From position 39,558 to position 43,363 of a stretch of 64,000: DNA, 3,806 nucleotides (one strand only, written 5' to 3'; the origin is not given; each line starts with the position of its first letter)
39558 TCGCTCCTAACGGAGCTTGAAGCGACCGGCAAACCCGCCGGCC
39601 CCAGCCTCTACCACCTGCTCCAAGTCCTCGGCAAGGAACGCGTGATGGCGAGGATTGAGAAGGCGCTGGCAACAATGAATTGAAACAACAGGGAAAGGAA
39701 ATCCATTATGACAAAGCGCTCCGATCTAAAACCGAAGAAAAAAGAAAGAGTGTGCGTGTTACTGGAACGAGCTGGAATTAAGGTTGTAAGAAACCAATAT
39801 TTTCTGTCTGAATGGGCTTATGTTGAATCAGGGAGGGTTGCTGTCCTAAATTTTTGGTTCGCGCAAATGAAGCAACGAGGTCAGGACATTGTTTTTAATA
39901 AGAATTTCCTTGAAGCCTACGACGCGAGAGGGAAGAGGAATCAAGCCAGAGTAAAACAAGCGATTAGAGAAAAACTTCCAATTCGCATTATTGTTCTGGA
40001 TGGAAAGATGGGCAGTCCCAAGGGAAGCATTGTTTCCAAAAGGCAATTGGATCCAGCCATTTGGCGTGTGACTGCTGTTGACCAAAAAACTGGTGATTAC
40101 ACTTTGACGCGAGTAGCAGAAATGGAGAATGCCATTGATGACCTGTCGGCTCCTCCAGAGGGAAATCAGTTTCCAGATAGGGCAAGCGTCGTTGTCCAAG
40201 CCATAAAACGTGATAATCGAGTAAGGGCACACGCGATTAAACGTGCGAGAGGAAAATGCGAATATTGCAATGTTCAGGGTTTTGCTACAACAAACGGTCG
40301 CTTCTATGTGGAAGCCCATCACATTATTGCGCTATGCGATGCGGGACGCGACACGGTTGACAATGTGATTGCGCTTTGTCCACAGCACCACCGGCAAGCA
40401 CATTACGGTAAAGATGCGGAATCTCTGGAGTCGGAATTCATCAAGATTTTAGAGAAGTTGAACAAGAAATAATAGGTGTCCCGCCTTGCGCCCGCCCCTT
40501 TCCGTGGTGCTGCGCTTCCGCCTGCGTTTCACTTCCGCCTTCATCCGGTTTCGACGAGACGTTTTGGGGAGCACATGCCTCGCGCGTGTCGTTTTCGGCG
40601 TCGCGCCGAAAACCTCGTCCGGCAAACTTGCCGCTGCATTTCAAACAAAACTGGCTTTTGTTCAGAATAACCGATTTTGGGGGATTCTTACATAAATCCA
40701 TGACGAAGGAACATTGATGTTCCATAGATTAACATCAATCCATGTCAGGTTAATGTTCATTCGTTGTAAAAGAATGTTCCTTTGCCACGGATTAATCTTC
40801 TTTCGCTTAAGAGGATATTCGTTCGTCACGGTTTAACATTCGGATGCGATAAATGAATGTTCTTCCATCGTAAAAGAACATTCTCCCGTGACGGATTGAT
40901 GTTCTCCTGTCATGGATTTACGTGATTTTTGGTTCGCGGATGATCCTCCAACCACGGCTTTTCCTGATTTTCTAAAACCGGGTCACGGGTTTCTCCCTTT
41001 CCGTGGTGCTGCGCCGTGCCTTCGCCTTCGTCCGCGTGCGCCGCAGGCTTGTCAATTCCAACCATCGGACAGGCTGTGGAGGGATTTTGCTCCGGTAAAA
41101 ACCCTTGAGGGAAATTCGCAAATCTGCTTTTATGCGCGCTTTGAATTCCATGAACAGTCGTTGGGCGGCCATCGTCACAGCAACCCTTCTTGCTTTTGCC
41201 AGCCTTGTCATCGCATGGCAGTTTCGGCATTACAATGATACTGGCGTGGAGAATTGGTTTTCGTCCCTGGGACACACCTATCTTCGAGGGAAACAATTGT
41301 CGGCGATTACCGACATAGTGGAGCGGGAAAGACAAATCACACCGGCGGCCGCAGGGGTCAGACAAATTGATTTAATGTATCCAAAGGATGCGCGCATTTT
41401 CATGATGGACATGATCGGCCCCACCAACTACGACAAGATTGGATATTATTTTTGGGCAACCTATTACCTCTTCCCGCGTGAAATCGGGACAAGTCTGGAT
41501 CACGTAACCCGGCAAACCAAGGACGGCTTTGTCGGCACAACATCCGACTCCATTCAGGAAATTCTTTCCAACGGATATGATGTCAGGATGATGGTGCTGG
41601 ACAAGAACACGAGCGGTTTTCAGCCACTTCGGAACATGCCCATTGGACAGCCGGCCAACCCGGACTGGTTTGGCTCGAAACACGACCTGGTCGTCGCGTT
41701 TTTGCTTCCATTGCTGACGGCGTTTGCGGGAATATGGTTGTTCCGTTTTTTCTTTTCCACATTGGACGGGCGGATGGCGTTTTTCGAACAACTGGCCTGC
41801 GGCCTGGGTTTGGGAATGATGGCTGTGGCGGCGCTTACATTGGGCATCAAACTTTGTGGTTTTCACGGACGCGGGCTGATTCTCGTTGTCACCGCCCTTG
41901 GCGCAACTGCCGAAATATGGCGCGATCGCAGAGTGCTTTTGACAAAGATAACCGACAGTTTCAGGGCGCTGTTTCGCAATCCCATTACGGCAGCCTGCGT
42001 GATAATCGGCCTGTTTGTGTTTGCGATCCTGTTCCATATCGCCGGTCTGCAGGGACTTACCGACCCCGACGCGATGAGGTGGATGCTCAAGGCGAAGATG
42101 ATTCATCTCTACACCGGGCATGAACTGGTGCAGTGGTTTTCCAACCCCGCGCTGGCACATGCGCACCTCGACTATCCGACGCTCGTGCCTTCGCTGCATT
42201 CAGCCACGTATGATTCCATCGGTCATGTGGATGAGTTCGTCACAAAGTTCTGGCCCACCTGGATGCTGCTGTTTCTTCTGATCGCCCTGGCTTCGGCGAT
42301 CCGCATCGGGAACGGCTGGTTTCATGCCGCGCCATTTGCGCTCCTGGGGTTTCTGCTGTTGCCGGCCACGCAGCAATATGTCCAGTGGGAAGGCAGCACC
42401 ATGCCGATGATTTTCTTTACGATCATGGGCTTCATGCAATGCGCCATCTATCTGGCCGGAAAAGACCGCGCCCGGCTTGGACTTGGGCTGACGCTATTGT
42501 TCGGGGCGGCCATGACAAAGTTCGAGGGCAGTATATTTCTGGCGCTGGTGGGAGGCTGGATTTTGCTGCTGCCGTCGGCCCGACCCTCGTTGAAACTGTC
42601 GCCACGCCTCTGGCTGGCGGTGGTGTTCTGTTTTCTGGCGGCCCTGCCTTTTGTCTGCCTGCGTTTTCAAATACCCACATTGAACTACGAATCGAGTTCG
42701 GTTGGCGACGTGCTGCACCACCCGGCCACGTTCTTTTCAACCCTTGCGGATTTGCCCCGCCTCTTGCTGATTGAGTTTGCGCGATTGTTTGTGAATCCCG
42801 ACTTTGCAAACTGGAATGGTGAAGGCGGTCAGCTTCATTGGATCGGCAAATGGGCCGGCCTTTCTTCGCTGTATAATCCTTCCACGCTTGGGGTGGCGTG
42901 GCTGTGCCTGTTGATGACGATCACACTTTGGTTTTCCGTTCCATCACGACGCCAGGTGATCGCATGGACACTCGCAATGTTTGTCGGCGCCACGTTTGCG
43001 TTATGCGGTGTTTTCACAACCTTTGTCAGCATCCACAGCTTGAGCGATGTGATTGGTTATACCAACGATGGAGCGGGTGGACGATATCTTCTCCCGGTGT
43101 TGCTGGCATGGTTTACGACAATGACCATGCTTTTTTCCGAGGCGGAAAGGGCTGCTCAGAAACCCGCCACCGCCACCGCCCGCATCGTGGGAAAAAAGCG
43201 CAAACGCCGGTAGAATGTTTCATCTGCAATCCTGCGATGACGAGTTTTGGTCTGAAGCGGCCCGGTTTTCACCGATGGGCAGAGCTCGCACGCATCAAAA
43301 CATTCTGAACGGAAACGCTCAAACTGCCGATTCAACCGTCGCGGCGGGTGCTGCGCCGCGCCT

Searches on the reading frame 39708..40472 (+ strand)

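Call 20: search_protein_families(library=pfam, proteins=[window:39708-40472:+], max_evalue=0.01)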
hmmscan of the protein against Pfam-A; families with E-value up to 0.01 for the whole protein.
window:39708-40472:+ (254 aa): 3 families
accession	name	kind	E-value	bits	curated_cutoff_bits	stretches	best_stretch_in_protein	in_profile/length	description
PF01844.29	HNH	-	1.4e-06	28.7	21.4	1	184-232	1-45/47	HNH endonuclease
PF13391.12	HNH_2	-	4.8e-05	23.6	21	1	187-230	1-57/66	HNH endonuclease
PF16786.11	RecA_dep_nuc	-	0.0042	17.7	26.9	1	173-232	8-59/103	Recombination enhancement, RecA-dependent nuclease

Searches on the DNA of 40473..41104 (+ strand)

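Call 96: search_dna_similar(query=window:40473-41104:+, collection=plasmids, mode=distant, max_rows=5)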
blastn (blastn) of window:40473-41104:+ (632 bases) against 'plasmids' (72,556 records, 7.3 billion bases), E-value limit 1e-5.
No match.

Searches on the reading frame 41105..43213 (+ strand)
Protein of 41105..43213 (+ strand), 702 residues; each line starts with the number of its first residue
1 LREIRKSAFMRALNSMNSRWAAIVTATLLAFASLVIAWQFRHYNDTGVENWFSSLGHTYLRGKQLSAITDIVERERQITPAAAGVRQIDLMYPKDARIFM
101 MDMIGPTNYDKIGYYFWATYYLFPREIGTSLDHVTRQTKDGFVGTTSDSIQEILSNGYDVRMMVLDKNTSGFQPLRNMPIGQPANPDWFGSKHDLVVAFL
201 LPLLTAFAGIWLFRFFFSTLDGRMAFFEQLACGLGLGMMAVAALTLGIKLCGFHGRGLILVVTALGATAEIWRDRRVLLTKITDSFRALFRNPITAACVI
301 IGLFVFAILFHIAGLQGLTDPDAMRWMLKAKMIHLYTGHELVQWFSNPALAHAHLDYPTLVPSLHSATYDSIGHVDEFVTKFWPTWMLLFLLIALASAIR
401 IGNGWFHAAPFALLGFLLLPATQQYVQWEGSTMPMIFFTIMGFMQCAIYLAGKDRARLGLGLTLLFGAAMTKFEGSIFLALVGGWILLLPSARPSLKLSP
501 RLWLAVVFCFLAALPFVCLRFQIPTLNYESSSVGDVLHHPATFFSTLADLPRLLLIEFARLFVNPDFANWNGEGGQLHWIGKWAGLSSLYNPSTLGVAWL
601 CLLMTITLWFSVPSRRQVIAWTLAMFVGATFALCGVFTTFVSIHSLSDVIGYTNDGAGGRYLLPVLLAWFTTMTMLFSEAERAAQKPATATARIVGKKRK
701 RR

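Call 20: search_protein_families(library=pfam, proteins=[window:41105-43213:+], max_evalue=0.01)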
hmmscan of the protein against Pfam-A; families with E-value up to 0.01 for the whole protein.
window:41105-43213:+ (702 aa): 1 family
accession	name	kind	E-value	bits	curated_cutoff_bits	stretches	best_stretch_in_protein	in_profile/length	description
PF08105.16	Antimicrobial10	-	0.00055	20.4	25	0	591-617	4-30/50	Metchnikowin family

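Call 41: search_protein_families(library=ncbifam, proteins=[window:41105-43213:+], max_evalue=0.01)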
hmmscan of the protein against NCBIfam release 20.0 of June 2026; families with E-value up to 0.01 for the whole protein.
window:41105-43213:+ (702 aa): 0 families
